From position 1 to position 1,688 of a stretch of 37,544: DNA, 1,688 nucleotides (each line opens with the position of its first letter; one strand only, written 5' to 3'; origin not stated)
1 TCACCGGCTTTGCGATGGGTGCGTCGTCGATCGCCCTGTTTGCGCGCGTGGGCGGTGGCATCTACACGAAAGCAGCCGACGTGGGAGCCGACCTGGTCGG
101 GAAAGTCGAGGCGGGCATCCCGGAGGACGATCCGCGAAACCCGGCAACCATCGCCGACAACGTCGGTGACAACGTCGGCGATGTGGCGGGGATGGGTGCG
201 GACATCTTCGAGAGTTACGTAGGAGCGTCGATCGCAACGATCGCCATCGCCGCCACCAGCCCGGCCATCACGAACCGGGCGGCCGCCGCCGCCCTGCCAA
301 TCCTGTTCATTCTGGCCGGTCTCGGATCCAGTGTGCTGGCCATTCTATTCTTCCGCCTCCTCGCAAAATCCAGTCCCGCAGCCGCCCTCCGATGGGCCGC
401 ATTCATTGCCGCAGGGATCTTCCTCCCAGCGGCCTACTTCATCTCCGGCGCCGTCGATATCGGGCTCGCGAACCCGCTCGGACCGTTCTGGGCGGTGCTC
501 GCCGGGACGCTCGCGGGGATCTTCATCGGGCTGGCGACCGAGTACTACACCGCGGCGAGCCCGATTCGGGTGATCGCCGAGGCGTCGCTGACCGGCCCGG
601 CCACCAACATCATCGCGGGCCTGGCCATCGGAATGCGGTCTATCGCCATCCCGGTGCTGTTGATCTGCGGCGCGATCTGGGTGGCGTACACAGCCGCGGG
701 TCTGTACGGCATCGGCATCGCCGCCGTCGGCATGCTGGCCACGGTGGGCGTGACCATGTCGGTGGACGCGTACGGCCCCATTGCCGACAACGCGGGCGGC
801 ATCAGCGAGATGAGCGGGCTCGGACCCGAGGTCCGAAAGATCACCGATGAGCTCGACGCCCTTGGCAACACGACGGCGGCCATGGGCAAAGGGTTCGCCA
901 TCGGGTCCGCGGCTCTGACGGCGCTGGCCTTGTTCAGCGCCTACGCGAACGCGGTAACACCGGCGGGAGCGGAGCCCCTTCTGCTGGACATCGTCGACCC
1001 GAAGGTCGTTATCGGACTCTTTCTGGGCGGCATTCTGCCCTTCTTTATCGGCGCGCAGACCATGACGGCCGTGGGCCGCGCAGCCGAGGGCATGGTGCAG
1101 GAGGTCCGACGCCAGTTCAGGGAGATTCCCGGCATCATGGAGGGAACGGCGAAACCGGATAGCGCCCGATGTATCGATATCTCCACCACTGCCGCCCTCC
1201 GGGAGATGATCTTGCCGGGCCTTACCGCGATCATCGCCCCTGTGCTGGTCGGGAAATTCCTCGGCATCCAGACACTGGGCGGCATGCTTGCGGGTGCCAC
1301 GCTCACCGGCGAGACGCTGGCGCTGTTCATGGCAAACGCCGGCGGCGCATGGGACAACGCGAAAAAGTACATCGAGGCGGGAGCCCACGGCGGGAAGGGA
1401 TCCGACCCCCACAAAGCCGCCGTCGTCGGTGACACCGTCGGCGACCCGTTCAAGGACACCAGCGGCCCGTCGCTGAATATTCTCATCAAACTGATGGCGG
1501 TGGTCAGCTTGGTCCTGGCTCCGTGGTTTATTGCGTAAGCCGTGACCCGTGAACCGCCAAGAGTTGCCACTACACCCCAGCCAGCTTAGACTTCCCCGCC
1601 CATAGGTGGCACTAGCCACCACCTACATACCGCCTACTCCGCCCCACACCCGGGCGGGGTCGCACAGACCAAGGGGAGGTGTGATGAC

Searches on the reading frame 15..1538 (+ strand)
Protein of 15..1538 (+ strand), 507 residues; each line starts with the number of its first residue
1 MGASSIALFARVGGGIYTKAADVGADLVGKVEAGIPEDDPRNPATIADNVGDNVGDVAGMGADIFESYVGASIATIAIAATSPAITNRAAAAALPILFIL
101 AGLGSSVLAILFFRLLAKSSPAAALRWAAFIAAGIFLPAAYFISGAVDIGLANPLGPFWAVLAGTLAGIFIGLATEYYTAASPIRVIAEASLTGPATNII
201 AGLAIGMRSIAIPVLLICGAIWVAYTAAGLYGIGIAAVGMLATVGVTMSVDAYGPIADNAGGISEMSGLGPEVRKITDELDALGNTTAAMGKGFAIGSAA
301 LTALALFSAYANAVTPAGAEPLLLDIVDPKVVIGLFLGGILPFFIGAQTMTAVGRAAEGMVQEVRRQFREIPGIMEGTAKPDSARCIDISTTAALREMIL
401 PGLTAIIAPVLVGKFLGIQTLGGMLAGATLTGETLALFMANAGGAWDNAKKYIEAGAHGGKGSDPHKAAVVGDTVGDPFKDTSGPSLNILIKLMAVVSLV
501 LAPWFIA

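Call 35: search_protein_families(library=pfam, proteins=[window:15-1538:+])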
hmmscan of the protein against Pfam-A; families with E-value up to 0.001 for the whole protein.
window:15-1538:+ (507 aa): 1 family
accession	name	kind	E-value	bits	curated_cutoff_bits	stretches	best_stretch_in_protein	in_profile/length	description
PF03030.21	H_PPase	-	9.7e-214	712.1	29.7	1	1-501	153-645/645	Inorganic H+ pyrophosphatase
